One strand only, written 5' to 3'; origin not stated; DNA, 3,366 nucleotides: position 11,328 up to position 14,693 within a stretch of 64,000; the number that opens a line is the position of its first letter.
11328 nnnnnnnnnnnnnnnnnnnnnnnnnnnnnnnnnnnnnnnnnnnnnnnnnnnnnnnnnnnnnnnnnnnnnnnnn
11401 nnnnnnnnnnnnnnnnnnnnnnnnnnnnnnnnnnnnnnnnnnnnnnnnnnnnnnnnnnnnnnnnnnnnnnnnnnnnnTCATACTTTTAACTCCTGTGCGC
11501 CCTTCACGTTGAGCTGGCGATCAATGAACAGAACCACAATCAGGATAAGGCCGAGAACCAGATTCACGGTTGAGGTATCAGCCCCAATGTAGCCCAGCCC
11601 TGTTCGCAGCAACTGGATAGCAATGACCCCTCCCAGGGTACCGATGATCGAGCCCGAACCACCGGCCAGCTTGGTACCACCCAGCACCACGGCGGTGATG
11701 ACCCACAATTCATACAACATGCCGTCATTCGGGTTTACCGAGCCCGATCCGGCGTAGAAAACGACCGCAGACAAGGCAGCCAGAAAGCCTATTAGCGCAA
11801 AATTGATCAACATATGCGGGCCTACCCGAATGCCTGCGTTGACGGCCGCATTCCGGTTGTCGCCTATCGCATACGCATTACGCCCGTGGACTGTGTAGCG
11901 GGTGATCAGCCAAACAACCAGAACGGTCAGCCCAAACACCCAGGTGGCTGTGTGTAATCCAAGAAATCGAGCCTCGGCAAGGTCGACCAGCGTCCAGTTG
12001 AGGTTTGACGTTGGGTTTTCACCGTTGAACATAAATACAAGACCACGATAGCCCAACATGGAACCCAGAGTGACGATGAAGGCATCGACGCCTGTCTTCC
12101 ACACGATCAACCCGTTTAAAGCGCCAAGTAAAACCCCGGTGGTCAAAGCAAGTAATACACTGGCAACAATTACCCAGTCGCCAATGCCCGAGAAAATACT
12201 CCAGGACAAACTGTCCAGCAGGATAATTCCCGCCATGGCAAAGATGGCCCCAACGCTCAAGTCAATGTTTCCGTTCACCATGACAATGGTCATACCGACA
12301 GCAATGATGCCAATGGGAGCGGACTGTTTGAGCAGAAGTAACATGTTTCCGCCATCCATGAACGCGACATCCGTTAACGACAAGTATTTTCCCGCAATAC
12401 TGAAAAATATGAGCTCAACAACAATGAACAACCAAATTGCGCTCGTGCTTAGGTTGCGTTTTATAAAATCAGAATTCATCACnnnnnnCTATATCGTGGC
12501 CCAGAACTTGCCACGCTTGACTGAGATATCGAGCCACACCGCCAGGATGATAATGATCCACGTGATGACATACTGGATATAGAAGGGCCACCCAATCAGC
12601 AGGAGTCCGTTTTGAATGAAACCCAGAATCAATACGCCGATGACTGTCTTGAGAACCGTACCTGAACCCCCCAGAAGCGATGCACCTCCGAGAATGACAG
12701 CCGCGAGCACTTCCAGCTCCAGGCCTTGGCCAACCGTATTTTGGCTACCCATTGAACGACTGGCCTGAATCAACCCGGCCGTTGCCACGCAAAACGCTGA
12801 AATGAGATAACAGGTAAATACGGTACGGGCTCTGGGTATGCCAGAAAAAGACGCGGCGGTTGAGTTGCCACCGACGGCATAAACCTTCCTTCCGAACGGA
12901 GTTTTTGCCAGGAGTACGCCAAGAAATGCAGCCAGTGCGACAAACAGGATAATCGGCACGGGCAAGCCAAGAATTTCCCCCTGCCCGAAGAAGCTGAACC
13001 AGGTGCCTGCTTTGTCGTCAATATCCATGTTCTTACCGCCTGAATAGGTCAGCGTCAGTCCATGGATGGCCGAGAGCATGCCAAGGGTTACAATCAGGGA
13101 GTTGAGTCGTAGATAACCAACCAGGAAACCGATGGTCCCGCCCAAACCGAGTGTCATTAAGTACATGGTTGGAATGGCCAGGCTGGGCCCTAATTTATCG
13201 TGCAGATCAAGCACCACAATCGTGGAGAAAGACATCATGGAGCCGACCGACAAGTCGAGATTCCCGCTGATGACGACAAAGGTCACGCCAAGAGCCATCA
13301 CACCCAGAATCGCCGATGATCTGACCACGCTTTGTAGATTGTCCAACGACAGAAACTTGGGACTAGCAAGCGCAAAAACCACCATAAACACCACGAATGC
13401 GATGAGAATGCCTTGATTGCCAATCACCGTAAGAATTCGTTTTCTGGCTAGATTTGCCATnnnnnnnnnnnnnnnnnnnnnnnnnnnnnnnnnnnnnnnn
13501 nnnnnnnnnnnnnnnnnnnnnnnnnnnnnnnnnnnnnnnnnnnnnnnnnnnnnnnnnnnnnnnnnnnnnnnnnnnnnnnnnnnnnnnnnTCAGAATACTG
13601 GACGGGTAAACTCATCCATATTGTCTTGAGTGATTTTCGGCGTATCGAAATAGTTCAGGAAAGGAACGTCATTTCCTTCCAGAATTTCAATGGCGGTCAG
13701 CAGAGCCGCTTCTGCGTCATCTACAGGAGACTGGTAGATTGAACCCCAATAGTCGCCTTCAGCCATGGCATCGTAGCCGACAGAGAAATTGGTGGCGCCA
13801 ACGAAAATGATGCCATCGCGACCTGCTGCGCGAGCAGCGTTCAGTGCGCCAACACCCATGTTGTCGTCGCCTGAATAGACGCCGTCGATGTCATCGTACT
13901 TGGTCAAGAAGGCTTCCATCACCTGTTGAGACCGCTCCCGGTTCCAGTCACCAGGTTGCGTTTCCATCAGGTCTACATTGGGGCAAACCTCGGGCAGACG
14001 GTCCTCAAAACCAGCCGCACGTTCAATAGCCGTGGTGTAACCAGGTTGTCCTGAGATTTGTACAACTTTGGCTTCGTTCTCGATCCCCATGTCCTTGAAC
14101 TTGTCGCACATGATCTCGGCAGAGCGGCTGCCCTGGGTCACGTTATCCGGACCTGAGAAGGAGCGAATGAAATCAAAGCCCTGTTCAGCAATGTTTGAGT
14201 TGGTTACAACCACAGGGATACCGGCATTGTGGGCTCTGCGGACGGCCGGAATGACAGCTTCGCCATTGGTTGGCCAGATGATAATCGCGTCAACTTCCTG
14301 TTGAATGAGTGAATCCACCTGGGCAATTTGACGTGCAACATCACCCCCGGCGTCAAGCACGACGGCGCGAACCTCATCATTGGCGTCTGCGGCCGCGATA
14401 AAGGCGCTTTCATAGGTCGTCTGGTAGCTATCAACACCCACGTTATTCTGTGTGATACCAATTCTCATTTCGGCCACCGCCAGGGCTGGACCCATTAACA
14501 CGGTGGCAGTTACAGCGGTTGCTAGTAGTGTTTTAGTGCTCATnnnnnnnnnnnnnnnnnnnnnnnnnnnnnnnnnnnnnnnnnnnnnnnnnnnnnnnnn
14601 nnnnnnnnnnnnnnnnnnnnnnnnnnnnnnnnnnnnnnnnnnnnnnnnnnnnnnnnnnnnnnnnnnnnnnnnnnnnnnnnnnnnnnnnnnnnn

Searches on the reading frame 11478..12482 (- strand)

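Call 8: search_protein_families(library=pfam, proteins=[window:11478-12482:-], max_evalue=0.001)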
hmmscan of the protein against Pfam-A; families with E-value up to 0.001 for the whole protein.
window:11478-12482:- (334 aa): 1 family
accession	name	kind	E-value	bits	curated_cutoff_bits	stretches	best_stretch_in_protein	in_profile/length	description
PF02653.21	BPD_transp_2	-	1.9e-36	126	26.8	1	47-318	2-269/269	Branched-chain amino acid transport system / permease component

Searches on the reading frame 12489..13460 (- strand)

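Call 8: search_protein_families(library=pfam, proteins=[window:12489-13460:-], max_evalue=0.001)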
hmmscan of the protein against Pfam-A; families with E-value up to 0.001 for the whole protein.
window:12489-13460:- (323 aa): 1 family
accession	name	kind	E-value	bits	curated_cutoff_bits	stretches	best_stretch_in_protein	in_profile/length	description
PF02653.21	BPD_transp_2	-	4.7e-38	131.3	26.8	1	43-308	3-269/269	Branched-chain amino acid transport system / permease component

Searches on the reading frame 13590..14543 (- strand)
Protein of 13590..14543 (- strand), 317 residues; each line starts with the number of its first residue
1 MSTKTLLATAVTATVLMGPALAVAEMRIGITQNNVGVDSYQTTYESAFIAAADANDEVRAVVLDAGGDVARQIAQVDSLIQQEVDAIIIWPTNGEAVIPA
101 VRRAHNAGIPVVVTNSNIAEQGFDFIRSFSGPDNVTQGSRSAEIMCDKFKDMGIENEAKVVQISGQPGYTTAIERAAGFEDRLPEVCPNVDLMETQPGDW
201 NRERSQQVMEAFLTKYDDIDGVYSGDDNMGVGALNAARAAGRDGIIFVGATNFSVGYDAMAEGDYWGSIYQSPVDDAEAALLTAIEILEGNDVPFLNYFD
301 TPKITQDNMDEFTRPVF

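Call 8: search_protein_families(library=pfam, proteins=[window:13590-14543:-], max_evalue=0.001)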
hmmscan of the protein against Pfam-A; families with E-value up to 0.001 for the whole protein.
window:13590-14543:- (317 aa): 2 families
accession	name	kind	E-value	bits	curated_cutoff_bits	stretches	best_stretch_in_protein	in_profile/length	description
PF13407.12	Peripla_BP_4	-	2.4e-51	175.2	35.1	1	33-291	6-257/258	Periplasmic binding protein domain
PF00532.27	Peripla_BP_1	-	1.9e-10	41.1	22.2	1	47-260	21-226/281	Periplasmic binding proteins and sugar binding domain of LacI family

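Call 15: search_protein_families(library=ncbifam, proteins=[window:13590-14543:-], max_evalue=0.00001)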
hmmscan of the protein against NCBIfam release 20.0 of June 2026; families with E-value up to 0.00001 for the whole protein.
window:13590-14543:- (317 aa): 14 families
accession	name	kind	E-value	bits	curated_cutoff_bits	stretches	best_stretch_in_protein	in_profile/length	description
NF007936.0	PRK10653.1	equivalog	1.8e-32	112.9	337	1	23-294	24-283/295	ribose ABC transporter substrate-binding protein RbsB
NF041827.1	YtfQ_transport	equivalog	1.2e-27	96.7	510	1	3-272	3-271/320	galactofuranose ABC transporter, galactofuranose-binding protein YtfQ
NF007254.0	PRK09701.1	equivalog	2.2e-20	73.1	335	1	64-280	63-279/311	D-allose transporter substrate-binding protein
TIGR02634.1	xylF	equivalog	2e-18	67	389.55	1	28-293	1-260/302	D-xylose ABC transporter substrate-binding protein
NF007680.0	PRK10355.1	equivalog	1.9e-16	60.2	504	1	1-250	1-243/331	D-xylose ABC transporter substrate-binding protein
NF011924.1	PRK15395.1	equivalog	1.3e-15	57.3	420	1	1-289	1-297/329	galactose/glucose ABC transporter substrate-binding protein MglB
TIGR02637.1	RhaS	equivalog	2.5e-13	49.9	342.25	1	50-240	23-204/302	rhamnose ABC transporter substrate-binding protein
NF011937.0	PRK15408.1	equivalog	1.4e-11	43.9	384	1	21-255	23-250/340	autoinducer 2 ABC transporter substrate-binding protein LsrB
NF040907.2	ChvE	equivalog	4.4e-11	42.6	460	1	65-241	36-222/324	multiple monosaccharide ABC transporter substrate-binding protein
NF052284.1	rhzpin_SBP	equivalog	2.7e-07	30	420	1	64-224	39-190/289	rhizopine catabolism ABC transporter substrate-binding protein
TIGR02955.1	TMAO_TorT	equivalog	3.8e-07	29.6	310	1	47-222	20-188/295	TMAO reductase system periplasmic protein TorT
NF007743.0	PRK10423.1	equivalog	5.6e-07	29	531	1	61-241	93-261/330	ribose operon transcriptional repressor RbsR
NF007979.0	PRK10703.1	equivalog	3.2e-06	26.5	501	1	64-267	96-284/341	HTH-type transcriptional repressor PurR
NF007449.0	PRK10014.1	subfamily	8.7e-06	25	310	0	59-179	95-204/342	Mal regulon transcriptional regulator MalI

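Call 64: search_solved_structures(query=window:13590-14543:-, max_evalue=1e-10)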
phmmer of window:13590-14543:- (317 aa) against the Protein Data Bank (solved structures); distinct sequences matched with E-value up to 1e-10: 47.
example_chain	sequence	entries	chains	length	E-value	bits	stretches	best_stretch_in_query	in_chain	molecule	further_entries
4rs3_A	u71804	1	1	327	9.6e-32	113.7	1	26-311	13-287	ABC transporter, carbohydrate uptake transporter-2 (CUT2) family, periplasmic sugar-bindin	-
5hko_A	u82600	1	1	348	1.1e-31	113.5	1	26-311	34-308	ABC transporter, carbohydrate uptake transporter-2 (CUT2) family, periplasmic sugar-bindin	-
2ioy_A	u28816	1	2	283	6.9e-31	110.9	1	59-309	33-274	Periplasmic sugar-binding protein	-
4rsm_A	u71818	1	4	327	2.2e-30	109.2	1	24-311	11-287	Periplasmic binding protein/LacI transcriptional regulator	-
7e7m_A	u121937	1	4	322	5.8e-30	107.8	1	42-312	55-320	D-ribose ABC transporter substrate-binding protein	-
6hyh_A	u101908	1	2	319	7.2e-30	107.5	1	34-275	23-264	Periplasmic binding protein/LacI transcriptional regulator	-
6hbd_A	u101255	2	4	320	7.3e-30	107.5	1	34-275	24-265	ABC transporter periplasmic-binding protein YtfQ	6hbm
6hb0_A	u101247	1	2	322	7.4e-30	107.5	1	34-275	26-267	ABC transporter periplasmic-binding protein YtfQ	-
1dbp_A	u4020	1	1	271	5.6e-24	88.2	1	59-294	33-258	D-RIBOSE-BINDING PROTEIN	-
1urp_A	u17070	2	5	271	7.5e-24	87.8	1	59-294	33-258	D-RIBOSE-BINDING PROTEIN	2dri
1ba2_A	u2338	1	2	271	8.8e-24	87.5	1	59-294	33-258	D-RIBOSE-BINDING PROTEIN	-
1drk_A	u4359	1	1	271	2.5e-23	86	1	59-294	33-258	D-RIBOSE-BINDING PROTEIN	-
2gx6_A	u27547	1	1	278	4.1e-23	85.3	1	59-294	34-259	D-ribose-binding periplasmic protein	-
1drj_A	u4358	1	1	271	8.2e-23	84.4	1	59-294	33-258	D-RIBOSE-BINDING PROTEIN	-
4yle_A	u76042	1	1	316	9.2e-23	84.2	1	66-265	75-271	Periplasmic binding protein/LacI transcriptional regulator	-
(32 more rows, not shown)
